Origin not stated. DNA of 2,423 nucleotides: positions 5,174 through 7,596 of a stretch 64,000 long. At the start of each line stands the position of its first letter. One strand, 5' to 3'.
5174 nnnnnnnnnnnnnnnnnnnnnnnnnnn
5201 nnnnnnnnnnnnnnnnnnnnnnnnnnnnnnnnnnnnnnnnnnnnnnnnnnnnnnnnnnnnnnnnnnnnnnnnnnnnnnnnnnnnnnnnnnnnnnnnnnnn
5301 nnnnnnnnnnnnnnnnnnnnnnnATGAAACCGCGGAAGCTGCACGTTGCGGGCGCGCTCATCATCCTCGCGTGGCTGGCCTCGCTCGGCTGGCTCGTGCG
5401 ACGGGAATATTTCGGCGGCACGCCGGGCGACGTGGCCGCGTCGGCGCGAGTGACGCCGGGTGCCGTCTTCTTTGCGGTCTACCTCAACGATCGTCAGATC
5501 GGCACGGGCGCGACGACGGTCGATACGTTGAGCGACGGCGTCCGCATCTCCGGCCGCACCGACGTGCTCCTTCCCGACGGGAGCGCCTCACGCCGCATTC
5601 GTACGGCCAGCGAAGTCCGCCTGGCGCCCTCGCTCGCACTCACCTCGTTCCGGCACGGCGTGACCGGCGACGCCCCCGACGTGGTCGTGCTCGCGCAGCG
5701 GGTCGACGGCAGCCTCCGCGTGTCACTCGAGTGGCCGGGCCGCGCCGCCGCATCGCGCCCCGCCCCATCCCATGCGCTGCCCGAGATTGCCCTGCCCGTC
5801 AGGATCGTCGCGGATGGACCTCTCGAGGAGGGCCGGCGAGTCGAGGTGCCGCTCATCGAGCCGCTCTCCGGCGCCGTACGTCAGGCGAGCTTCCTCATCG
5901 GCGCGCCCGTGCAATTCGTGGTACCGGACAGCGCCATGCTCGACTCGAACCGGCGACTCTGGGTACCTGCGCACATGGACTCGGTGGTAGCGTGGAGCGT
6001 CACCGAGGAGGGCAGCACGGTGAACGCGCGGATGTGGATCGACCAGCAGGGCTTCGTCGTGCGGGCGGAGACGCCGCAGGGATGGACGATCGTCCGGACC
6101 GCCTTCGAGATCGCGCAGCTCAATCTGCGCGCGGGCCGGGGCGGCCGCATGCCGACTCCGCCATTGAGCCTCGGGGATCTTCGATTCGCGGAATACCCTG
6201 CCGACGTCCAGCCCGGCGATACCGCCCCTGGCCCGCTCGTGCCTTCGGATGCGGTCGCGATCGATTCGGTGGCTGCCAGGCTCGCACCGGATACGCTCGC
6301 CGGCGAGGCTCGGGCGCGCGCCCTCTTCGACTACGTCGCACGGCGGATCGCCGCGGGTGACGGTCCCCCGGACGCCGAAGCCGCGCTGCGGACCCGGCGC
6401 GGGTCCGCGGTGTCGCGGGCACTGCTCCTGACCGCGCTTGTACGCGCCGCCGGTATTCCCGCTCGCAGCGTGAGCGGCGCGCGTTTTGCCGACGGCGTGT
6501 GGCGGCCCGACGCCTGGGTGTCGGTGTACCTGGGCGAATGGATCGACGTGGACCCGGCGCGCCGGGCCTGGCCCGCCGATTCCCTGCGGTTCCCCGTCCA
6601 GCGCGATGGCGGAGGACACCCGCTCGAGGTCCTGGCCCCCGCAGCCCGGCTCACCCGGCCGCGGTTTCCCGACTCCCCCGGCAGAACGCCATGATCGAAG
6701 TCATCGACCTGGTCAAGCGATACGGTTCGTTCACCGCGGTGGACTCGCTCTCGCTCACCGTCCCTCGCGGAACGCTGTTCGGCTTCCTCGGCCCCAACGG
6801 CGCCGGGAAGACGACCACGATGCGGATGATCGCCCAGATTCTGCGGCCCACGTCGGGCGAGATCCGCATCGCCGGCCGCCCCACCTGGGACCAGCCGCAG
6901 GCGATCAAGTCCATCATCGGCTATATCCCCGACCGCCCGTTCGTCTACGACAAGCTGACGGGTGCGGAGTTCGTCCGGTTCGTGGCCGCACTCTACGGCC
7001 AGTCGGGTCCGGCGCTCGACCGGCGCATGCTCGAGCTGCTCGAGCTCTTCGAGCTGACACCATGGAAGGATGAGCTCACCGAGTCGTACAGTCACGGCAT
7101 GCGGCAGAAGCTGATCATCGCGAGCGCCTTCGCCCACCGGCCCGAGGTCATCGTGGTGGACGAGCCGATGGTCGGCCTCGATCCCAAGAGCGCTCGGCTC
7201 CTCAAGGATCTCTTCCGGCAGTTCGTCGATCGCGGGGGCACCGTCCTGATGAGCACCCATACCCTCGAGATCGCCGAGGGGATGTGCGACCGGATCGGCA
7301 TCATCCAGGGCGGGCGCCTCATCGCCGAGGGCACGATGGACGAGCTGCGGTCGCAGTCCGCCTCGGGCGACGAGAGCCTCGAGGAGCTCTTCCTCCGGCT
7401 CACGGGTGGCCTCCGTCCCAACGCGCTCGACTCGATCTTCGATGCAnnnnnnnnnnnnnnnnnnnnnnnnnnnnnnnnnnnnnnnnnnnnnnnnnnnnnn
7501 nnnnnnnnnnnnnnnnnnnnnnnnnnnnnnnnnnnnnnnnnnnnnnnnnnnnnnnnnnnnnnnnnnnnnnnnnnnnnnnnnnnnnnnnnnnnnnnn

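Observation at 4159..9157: Translationally coupled TPR / macro-like / dead-transglutaminase / ABC ATPase / giant permease operon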

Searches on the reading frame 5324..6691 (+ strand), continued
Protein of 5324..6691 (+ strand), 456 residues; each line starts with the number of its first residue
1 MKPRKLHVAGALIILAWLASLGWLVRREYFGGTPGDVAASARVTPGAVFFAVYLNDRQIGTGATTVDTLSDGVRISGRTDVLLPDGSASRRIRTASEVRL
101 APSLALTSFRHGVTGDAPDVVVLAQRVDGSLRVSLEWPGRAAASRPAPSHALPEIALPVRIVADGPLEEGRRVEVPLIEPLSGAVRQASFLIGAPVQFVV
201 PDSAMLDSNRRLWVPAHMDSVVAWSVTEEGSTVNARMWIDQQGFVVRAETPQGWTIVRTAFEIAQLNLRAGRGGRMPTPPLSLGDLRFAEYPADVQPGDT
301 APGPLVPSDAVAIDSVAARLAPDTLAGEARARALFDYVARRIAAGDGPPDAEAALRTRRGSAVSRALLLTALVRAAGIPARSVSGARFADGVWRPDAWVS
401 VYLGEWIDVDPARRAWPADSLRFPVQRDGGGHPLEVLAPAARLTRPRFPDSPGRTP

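Call 58: fold_search(model_id=the predicted structure, library=pdb)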
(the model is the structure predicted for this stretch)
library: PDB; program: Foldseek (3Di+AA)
matches with E <= 10: 804; with E <= 0.001: 11
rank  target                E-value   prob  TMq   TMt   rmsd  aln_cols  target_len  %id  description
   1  6ntr_B                2.1e-06  1.00  0.33  0.56   6.7       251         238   12  Crystal Structure of Beta-barrel-like Protein of Domain of Unknown Function DUF1849 from Brucella abortus (released 2019-02-13)
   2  6ntr_C                5.2e-06  1.00  0.34  0.58   6.3       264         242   12  Crystal Structure of Beta-barrel-like Protein of Domain of Unknown Function DUF1849 from Brucella abortus (released 2019-02-13)
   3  3isr_A                5.5e-06  1.00  0.27  0.42  17.2       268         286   16  The Crystal Structure of a Putative Cysteine Protease from Cytophaga hutchinsonii to 1.9A (released 2009-09-08)
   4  6ntr_A                5.8e-06  1.00  0.33  0.57   6.5       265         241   10  Crystal Structure of Beta-barrel-like Protein of Domain of Unknown Function DUF1849 from Brucella abortus (released 2019-02-13)
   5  6ntr_D                7.5e-06  1.00  0.34  0.58   6.5       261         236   12  Crystal Structure of Beta-barrel-like Protein of Domain of Unknown Function DUF1849 from Brucella abortus (released 2019-02-13)
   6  3isr_C                9.2e-06  1.00  0.28  0.43  13.6       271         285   14  The Crystal Structure of a Putative Cysteine Protease from Cytophaga hutchinsonii to 1.9A (released 2009-09-08)
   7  3isr_B                1.5e-05  1.00  0.26  0.40  16.1       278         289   15  The Crystal Structure of a Putative Cysteine Protease from Cytophaga hutchinsonii to 1.9A (released 2009-09-08)
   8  9fqr_Xh               1.9e-04  1.00  0.31  0.41  12.3       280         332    9  96-nm repeat of axonemal doublet microtubules from bovine sperm (released 2025-03-26)
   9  9crn                  4.2e-04  1.00  0.21  0.26   3.5       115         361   16  Crystal structure of Streptococcus pyogenes TglA (released 2024-08-14)
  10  2h1t_B                6.7e-04  1.00  0.23  0.48  11.8       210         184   15  Crystal structure of a duf1089 family protein (pa1994) from pseudomonas aeruginosa at 1.80 A resolution (released 2006-05-30)
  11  3kd4_A                7.4e-04  0.97  0.20  0.19  18.9       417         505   10  CRYSTAL STRUCTURE OF A PUTATIVE PROTEASE (BDI_1141) FROM PARABACTEROIDES DISTASONIS ATCC 8503 AT 2.00 A RESOLUTION (released 2009-11-24)
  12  2h1t_A                1.5e-03  1.00  0.24  0.50   8.2       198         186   15  Crystal structure of a duf1089 family protein (pa1994) from pseudomonas aeruginosa at 1.80 A resolution (released 2006-05-30)
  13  3m4w_C                2.9e-02  0.51  0.16  0.23  16.5       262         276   10  Structural basis for the negative regulation of bacterial stress response by RseB (released 2010-05-05)
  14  6pai_C                3.4e-02  0.23  0.12  0.14  17.0       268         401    8  Structure of the human DDB1-DDA1-DCAF15 E3 ubiquitin ligase bound to RBM39 and sulfonamide E7820 (released 2019-09-18)
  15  1jju_A                3.8e-02  0.25  0.11  0.11  13.9       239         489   10  Structure of a Quinohemoprotein Amine Dehydrogenase with a Unique Redox Cofactor and Highly Unusual Crosslinking (released 2001-12-12)
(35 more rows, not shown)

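Call 74: search_protein_families(library=padloc, proteins=[window:5324-6691:+], max_evalue=0.001)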
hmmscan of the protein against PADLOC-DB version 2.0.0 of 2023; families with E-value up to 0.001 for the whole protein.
window:5324-6691:+ (456 aa): 0 families

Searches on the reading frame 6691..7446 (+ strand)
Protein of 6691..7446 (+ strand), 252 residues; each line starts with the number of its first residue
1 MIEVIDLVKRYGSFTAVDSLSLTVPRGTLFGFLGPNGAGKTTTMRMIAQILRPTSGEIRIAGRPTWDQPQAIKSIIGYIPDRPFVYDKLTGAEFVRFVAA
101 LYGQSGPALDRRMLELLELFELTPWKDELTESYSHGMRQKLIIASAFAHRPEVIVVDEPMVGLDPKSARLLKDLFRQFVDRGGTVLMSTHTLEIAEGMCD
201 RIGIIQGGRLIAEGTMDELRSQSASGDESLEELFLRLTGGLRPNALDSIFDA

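Call 4: search_protein_families(library=pfam, proteins=[window:6691-7446:+], max_evalue=0.1)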
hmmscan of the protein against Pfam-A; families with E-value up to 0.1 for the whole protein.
window:6691-7446:+ (252 aa): 11 families
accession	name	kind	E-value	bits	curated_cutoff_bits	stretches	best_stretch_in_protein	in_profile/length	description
PF00005.33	ABC_tran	-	8.5e-27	94.9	25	1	18-160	2-136/137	ABC transporter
PF13304.12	AAA_21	-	1.4e-11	45.5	27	2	132-193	237-301/304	AAA domain, putative AbiEii toxin, Type IV TA system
PF13514.12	AAA_27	-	0.00087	19.4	22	1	9-51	9-50/206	AAA domain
PF13401.12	AAA_22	-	0.0016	19.2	27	1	34-176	12-109/130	AAA domain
PF13604.12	AAA_30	-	0.0025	18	27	1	31-59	22-50/191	AAA domain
PF13175.12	AAA_15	-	0.0028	17.8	32.1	0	151-195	329-374/374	AAA ATPase domain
PF13191.12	AAA_16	-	0.0078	17.2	32.6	1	34-177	31-158/167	AAA ATPase domain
PF13476.12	AAA_23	-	0.0093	17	27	1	26-51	18-43/201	AAA domain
PF00004.35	AAA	-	0.01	16.7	21.2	1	32-52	3-23/131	ATPase family associated with various cellular activities (AAA)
PF00448.28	SRP54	-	0.064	13.3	22.7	0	32-56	6-30/196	SRP54-type protein, GTPase domain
PF13166.12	AAA_13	-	0.084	12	36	0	34-50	23-39/713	AAA domain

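Call 5: search_protein_families(library=ncbifam, proteins=[window:6691-7446:+], max_evalue=0.1)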
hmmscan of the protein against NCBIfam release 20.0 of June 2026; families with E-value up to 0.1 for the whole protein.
window:6691-7446:+ (252 aa): 197 families (the best 25 are shown)
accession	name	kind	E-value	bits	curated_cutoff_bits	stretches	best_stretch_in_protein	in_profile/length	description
TIGR01188.1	drrA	subfamily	1.2e-69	234.9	312.45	1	9-222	1-214/302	daunorubicin resistance ABC transporter, ATP-binding protein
TIGR03522.1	GldA_ABC_ATP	equivalog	1.2e-51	176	402.6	1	2-224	3-224/301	gliding motility-associated ABC transporter ATP-binding subunit GldA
NF033858.1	ABC2_perm_RbbA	equivalog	4.4e-50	170.5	1050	1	2-236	267-499/909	ribosome-associated ATPase/putative transporter RbbA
NF010060.0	PRK13537.1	equivalog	3.8e-47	160.7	521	1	2-221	16-235/314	nodulation factor ABC transporter ATP-binding protein NodI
TIGR03740.1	galliderm_ABC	subfamily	6.3e-47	160.1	309.75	1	3-236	2-220/223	lantibiotic protection ABC transporter ATP-binding subunit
NF010059.0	PRK13536.1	equivalog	1.6e-41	142.2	549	1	2-220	44-262/342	nodulation factor ABC transporter ATP-binding protein NodI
TIGR03864.1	PQQ_ABC_ATP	hypoth_equivalog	2.4e-40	138.5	302.25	1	2-238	2-236/236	ABC transporter, ATP-binding subunit, PQQ-dependent alcohol dehydrogenase system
TIGR01288.1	nodI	equivalog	3.2e-40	138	424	1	2-219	5-222/303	nodulation factor ABC transporter ATP-binding protein NodI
TIGR04406.1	LPS_export_lptB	equivalog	1.1e-39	136.1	240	1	3-223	3-226/239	LPS export ABC transporter ATP-binding protein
NF047565.1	PSM_export_PmtA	equivalog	3.9e-36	124.8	350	1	3-222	4-218/282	phenol-soluble modulin export ABC transporter ATP-binding protein PmtA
TIGR01257.1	rim_protein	equivalog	2.4e-35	120.9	4012.85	1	14-217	943-1145/2272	rim ABC transporter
TIGR00968.1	3a0106s01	subfamily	2.6e-34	118.8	342.75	1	2-224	1-223/237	sulfate ABC transporter ATP-binding protein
TIGR03771.1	anch_rpt_ABC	equivalog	2.4e-32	112.4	268.8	1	23-221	2-201/223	anchored repeat-type ABC transporter ATP-binding subunit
NF008144.0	PRK10895.1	equivalog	2e-31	109.3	381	1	6-221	8-226/241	LPS export ABC transporter ATP-binding protein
NF000106.1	40850658_otr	exception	1.5e-30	106.5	750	1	2-222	14-234/351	oxytetracycline efflux ABC transporter Otr(C) ATP-binding subunit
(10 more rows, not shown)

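Call 74: search_protein_families(library=padloc, proteins=[window:6691-7446:+], max_evalue=0.001)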
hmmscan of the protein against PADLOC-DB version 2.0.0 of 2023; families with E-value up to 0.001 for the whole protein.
window:6691-7446:+ (252 aa): 13 families
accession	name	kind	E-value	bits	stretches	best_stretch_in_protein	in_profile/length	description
PDLC04135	mad3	-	1.7e-23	81.7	2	119-207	248-339/374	mads_3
PDLC02980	AriA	-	1.1e-11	43.3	1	132-191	237-299/304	-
PDLC04140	mad8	-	8.4e-11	39.9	1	18-192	18-234/314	mads_8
PDLC04175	HEC-01A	-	7.8e-07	26.5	1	149-194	267-311/363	-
PDLC03878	NsnB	-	1e-05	23.5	1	140-207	226-291/345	-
PDLC04176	HEC-01A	-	2.6e-05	21.8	1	148-191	274-317/371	-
PDLC02914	ATPase-Toprim_I-B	-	4.1e-05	20.9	0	149-195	201-248/443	-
PDLC02335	AbiLi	-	6.3e-05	20.2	0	129-194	175-240/326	AbiLi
PDLC04144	HEC-01B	-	0.00039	17.6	0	153-193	299-339/395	-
PDLC04033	PD-T4-4_A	-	0.00044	17.5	1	147-191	322-366/460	-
PDLC04213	HEC-02A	-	0.00074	17.2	0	140-191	222-272/337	-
PDLC04164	AriA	-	0.00081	17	0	133-202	172-244/253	-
PDLC04664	PDC-M47A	-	0.00089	16.3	0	148-191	319-362/461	-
